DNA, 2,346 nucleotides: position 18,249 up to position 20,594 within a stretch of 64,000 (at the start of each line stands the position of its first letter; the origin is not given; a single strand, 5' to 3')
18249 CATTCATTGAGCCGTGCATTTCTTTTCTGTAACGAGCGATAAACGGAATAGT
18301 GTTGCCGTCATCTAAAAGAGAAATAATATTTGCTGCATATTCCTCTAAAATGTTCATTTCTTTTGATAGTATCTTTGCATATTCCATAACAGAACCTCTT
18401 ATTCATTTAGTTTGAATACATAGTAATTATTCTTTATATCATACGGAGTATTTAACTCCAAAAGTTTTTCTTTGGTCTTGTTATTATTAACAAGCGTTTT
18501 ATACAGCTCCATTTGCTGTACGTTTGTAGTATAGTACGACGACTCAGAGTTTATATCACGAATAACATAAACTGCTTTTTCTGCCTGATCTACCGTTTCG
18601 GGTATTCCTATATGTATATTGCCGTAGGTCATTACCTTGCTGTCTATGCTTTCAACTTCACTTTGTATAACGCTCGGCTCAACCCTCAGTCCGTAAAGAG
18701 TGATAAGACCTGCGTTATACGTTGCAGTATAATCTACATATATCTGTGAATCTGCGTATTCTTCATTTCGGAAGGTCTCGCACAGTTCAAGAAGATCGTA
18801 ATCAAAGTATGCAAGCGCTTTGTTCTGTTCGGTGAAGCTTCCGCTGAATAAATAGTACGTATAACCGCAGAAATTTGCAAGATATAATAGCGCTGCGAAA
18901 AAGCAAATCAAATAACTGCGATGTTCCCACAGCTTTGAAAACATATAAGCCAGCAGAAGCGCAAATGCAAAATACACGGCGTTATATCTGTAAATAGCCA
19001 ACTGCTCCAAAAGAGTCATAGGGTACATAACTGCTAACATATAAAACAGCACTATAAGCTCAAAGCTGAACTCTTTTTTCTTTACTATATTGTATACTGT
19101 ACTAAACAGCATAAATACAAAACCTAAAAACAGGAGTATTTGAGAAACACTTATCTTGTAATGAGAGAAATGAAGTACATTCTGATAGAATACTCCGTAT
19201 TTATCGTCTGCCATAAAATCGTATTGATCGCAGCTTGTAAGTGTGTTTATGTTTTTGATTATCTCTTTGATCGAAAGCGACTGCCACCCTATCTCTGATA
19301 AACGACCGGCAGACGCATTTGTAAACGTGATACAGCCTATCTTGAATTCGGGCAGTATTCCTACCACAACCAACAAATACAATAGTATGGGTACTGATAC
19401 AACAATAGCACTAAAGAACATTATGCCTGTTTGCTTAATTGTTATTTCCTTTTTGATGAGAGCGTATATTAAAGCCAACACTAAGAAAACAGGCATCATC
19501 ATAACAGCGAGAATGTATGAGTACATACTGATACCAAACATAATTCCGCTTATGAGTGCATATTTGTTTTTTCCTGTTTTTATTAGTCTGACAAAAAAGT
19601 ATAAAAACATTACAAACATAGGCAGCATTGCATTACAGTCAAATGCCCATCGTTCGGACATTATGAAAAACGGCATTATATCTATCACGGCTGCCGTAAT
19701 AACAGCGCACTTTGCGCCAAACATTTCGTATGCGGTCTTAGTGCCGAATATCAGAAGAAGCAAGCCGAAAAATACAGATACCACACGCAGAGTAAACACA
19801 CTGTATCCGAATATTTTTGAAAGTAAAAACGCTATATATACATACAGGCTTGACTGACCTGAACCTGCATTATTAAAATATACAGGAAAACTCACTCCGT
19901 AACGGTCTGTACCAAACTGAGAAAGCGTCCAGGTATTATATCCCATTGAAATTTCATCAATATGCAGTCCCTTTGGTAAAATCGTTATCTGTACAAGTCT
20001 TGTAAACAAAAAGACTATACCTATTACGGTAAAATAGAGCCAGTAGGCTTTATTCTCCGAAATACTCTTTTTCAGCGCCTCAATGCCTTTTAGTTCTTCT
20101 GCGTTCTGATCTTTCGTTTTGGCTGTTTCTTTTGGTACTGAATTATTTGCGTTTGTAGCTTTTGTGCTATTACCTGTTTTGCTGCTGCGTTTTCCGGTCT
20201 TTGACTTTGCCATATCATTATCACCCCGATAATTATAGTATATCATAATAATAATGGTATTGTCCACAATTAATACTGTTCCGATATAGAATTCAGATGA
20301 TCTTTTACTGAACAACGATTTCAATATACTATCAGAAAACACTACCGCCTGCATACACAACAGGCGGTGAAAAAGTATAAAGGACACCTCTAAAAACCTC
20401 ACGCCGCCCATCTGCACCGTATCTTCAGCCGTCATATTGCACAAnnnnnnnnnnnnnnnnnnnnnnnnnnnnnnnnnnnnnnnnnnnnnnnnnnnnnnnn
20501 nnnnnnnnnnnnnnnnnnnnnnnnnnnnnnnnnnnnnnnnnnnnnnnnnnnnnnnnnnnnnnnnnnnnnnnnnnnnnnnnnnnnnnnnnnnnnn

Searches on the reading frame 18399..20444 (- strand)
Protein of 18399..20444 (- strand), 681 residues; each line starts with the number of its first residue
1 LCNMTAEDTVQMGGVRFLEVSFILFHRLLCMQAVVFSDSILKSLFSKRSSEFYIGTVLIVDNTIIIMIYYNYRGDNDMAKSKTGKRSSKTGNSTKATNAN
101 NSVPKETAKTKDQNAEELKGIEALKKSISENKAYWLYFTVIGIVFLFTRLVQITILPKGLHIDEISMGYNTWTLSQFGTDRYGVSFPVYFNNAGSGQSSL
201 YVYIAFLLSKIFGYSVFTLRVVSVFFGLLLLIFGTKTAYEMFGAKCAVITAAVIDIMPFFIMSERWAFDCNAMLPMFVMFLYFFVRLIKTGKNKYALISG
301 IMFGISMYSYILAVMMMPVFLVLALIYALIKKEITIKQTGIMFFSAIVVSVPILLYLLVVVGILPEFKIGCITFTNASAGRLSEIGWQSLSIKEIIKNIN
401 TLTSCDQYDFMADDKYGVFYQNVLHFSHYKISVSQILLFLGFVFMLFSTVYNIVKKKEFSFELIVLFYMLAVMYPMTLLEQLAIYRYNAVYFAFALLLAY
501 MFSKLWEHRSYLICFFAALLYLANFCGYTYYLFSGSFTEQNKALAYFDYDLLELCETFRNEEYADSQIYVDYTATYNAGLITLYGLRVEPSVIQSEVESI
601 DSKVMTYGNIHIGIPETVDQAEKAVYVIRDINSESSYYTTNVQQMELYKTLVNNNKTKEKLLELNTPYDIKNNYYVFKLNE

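Call 55: search_protein_families(library=pfam, proteins=[window:18399-20444:-], max_evalue=0.00001)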
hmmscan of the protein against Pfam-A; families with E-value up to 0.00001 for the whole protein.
window:18399-20444:- (681 aa): 1 family
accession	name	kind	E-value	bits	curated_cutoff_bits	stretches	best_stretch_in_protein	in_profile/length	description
PF13231.12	PMT_2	-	1.3e-12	48.7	26.1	1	201-349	6-151/160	Dolichyl-phosphate-mannose-protein mannosyltransferase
